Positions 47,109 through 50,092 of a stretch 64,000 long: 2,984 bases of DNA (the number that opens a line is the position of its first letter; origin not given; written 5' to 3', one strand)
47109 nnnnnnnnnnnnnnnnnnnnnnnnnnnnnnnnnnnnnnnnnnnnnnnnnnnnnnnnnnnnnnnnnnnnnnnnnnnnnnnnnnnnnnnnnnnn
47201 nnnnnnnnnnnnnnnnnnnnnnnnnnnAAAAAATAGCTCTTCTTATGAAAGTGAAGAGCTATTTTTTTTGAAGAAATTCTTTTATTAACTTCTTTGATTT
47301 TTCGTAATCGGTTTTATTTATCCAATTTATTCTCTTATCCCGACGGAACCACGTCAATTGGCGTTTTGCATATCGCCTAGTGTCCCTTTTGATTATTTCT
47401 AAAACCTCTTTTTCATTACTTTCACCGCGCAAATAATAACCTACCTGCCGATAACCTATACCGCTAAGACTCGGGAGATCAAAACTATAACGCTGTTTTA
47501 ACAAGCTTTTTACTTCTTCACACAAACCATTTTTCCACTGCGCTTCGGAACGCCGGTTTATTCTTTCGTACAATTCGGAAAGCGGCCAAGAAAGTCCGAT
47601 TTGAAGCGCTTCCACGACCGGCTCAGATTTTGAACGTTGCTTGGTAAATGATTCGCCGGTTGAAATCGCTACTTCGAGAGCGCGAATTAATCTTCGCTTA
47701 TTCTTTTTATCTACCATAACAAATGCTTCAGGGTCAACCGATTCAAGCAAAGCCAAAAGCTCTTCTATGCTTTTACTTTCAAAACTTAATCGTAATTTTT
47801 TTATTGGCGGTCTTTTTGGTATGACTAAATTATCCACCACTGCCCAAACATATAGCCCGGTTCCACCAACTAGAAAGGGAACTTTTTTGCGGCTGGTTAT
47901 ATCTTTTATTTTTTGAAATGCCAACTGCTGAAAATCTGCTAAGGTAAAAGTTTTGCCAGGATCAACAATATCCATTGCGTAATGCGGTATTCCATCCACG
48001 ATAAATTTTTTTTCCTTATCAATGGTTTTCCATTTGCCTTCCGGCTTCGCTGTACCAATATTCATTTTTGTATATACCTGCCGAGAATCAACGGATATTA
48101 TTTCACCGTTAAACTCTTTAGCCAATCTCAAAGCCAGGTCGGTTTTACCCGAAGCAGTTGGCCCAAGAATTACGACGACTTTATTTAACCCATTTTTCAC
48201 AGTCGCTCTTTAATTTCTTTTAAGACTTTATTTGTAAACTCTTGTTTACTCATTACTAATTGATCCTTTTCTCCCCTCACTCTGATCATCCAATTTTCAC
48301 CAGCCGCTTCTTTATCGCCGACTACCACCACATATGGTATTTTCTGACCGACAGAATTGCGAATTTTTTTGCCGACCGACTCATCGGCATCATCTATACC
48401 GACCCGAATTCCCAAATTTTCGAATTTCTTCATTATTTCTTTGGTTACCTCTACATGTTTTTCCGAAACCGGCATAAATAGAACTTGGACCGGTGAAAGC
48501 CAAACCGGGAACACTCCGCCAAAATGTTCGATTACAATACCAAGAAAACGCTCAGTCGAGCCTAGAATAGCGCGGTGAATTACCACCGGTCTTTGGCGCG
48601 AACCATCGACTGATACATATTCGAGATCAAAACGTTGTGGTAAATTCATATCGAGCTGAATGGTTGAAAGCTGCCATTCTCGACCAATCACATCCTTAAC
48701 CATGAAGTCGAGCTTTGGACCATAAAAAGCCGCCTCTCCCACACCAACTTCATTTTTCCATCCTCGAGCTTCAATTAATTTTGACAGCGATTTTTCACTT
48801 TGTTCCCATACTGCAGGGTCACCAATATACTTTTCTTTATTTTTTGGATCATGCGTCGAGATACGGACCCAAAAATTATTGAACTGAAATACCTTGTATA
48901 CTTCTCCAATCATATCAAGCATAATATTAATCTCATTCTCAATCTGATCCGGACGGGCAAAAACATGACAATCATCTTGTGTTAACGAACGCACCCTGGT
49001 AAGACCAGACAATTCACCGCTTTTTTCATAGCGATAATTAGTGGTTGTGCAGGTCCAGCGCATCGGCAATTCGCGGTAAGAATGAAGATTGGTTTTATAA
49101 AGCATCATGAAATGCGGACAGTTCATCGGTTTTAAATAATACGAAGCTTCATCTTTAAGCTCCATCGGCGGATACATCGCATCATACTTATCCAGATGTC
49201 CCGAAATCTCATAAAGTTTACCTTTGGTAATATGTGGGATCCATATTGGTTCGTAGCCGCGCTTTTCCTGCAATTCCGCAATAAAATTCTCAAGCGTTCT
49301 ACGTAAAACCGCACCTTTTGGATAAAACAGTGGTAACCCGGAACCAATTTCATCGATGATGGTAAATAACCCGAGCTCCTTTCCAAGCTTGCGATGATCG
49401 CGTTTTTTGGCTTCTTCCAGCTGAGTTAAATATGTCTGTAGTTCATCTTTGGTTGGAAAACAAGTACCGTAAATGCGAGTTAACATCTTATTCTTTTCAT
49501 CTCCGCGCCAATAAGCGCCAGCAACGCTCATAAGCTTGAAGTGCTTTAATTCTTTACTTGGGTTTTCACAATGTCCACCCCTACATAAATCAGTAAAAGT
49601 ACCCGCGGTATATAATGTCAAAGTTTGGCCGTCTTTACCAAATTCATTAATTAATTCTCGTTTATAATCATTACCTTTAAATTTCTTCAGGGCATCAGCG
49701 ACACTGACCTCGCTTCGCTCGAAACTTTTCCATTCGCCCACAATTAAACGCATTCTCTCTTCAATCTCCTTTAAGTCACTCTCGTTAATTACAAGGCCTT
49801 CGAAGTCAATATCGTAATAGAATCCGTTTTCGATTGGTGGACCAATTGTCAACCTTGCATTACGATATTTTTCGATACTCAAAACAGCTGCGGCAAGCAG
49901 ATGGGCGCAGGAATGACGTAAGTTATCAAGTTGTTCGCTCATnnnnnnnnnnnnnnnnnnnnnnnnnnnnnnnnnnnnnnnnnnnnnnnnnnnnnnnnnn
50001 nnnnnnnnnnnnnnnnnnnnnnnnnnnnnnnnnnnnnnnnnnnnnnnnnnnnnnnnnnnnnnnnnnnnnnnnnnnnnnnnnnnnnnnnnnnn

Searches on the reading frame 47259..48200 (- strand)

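Call 98: search_protein_families(library=pfam, proteins=[window:47259-48200:-], max_evalue=0.0001)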
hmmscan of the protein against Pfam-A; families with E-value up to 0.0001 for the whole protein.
window:47259-48200:- (313 aa): 2 families
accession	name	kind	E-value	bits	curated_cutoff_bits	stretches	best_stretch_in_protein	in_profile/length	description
PF01715.23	IPPT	-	2.7e-70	237.3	23.6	1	41-288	1-243/243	IPP transferase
PF01745.22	IPT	-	1.9e-06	27.9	20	1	7-54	2-49/233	Isopentenyl transferase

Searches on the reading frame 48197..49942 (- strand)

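Call 98: search_protein_families(library=pfam, proteins=[window:48197-49942:-], max_evalue=0.0001)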
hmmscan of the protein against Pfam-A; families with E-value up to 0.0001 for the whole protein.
window:48197-49942:- (581 aa): 3 families
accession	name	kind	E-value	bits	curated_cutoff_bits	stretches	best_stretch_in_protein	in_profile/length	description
PF00587.30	tRNA-synt_2b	-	4.2e-42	144.6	29.3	1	264-474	7-179/179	tRNA synthetase class II core domain (G, H, P, S and T)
PF03129.25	HGTP_anticodon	-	4.1e-17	62.5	21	1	486-575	1-93/94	Anticodon binding domain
PF07973.19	tRNA_SAD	-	1.4e-10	41.4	24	1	109-158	2-44/44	Threonyl and Alanyl tRNA synthetase second additional domain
